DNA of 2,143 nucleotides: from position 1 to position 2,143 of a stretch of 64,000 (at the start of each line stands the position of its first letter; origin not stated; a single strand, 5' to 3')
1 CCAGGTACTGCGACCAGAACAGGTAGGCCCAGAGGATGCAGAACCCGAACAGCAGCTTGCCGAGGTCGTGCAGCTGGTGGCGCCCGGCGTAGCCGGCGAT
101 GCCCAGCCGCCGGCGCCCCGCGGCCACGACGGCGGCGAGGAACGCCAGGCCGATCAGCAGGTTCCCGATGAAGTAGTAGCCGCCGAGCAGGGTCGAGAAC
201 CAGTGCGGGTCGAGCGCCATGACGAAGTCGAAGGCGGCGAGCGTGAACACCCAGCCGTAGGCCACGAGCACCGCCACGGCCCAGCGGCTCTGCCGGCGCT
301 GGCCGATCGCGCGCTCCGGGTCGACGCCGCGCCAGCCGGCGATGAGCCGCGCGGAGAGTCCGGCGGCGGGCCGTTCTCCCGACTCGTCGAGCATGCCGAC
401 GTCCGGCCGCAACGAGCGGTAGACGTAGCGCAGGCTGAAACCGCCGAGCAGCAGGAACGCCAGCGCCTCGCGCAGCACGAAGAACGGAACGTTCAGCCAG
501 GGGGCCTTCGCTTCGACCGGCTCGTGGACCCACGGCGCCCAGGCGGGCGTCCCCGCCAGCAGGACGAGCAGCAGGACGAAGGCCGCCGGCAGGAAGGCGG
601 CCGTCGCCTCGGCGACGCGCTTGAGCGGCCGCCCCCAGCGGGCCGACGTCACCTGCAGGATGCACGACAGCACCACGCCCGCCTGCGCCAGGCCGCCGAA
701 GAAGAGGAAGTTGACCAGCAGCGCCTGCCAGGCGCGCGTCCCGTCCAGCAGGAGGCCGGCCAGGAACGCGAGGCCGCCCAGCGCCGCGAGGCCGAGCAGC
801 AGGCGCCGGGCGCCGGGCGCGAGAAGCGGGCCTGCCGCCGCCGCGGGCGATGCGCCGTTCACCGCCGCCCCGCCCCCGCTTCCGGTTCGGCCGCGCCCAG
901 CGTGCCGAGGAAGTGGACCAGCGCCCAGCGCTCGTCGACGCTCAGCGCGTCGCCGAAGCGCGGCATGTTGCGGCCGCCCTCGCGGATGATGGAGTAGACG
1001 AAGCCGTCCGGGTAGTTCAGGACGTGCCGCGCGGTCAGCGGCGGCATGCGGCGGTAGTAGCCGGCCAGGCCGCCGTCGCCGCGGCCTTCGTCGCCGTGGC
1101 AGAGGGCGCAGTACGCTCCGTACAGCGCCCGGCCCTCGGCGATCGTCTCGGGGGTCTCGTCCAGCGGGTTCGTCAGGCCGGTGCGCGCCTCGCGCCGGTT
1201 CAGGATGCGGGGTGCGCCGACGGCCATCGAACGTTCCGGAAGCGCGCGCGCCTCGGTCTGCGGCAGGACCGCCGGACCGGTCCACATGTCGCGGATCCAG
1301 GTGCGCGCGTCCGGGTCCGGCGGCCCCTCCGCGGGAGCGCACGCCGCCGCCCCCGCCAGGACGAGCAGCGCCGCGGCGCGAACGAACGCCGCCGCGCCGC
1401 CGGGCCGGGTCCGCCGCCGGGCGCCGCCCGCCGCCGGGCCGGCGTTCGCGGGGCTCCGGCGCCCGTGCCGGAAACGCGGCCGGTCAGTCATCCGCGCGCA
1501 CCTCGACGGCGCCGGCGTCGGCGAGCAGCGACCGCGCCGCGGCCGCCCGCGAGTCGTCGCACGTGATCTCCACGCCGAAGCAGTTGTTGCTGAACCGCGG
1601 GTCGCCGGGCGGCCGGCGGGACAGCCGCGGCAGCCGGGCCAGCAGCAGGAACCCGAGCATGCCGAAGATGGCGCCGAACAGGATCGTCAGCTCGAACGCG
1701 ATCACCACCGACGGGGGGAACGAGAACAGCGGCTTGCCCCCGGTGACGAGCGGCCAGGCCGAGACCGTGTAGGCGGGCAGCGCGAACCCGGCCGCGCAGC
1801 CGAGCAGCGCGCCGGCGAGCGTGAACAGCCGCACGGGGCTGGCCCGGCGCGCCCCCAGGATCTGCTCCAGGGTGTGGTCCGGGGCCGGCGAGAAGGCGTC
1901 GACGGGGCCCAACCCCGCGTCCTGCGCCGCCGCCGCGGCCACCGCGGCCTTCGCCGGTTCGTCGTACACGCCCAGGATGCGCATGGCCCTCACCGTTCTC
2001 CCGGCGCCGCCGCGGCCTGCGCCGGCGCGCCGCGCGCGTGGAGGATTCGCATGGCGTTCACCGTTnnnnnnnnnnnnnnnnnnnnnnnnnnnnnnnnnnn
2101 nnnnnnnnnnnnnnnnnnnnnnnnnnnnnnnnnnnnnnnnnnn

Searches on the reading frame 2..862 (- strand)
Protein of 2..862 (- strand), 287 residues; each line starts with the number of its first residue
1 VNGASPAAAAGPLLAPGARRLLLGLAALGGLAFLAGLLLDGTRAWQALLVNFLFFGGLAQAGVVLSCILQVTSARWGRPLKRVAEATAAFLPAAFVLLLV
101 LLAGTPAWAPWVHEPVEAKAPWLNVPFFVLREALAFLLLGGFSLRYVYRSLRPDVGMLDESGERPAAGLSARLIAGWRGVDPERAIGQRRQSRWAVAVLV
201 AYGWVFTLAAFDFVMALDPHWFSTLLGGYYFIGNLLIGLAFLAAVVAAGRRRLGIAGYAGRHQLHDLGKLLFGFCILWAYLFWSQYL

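Call 55: search_protein_families(library=pfam, proteins=[window:2-862:-], max_evalue=0.001)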
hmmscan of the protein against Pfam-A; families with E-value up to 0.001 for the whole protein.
window:2-862:- (287 aa): 0 families

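Call 57: search_solved_structures(query=window:2-862:-, max_evalue=0.001)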
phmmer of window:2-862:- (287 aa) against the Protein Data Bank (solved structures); distinct sequences matched with E-value up to 0.001: 7.
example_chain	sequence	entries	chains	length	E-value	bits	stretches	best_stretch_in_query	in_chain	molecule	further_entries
6f0k_F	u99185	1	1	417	4.1e-24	88.6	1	179-287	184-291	ActF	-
6lod_F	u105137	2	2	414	2.5e-18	69.6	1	14-287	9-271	Uncharacterized protein ActF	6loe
6btm_F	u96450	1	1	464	2.9e-15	59.5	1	201-287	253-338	Alternative Complex III subunit F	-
8k9e_F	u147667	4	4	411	8.5e-15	58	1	185-285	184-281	Quinol:cytochrome c oxidoreductase quinone-binding subunit 2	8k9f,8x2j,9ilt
6btm_C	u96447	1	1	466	3.1e-09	39.8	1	39-260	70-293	Alternative Complex III subunit C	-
6f0k_C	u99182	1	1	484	4.7e-08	35.9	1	44-268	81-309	Polysulphide reductase NrfD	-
8k9e_C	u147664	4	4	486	6.7e-05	25.5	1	44-281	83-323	Polysulphide reductase NrfD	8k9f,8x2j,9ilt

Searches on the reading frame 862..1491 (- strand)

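Call 55: search_protein_families(library=pfam, proteins=[window:862-1491:-], max_evalue=0.001)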
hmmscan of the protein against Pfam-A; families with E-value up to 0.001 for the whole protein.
window:862-1491:- (210 aa): 2 families
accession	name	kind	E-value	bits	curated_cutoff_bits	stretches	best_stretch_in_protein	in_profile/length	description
PF13442.11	Cytochrome_CBB3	-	6.5e-15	55.7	27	1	116-195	2-68/68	Cytochrome C oxidase, cbb3-type, subunit III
PF00034.26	Cytochrom_C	-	1.9e-07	32.7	21.3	1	117-198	1-89/90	Cytochrome c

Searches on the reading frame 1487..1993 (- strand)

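Call 55: search_protein_families(library=pfam, proteins=[window:1487-1993:-], max_evalue=0.001)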
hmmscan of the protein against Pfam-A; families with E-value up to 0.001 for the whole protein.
window:1487-1993:- (169 aa): 1 family
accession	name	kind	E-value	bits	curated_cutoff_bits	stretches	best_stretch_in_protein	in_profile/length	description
PF11821.13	ActD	-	1.7e-41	142.2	25.7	1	6-166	3-169/170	Alternative complex III, ActD subunit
